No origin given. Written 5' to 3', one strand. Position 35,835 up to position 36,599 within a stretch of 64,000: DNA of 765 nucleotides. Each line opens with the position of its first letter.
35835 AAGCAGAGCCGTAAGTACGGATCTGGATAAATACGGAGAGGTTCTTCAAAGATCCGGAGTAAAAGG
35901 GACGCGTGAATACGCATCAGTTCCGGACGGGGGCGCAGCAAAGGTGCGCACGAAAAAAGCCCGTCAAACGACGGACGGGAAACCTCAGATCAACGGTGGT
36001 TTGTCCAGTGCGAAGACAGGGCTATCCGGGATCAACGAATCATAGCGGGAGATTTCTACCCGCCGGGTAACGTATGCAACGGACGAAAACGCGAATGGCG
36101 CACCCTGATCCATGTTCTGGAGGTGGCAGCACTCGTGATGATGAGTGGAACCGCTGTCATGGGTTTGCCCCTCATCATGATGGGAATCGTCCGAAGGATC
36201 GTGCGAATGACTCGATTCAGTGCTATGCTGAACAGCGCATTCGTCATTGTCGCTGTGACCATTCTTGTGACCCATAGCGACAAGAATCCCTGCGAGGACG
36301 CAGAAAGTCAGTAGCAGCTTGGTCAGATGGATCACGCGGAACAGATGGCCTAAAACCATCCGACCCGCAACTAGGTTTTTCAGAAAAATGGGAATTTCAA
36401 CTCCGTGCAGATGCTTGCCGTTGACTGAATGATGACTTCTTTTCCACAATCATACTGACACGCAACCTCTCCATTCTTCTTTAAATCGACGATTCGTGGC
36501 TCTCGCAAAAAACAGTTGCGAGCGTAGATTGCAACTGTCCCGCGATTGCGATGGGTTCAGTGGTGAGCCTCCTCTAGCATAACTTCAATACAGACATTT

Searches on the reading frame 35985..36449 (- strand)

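Call 92: search_protein_families(library=pfam, proteins=[window:35985-36449:-], max_evalue=0.01)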
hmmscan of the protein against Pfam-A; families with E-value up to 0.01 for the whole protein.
window:35985-36449:- (154 aa): 1 family
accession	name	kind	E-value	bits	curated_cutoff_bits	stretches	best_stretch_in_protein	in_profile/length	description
PF11162.13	DUF2946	-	0.009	17.2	23.7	0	48-127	5-86/117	Protein of unknown function (DUF2946)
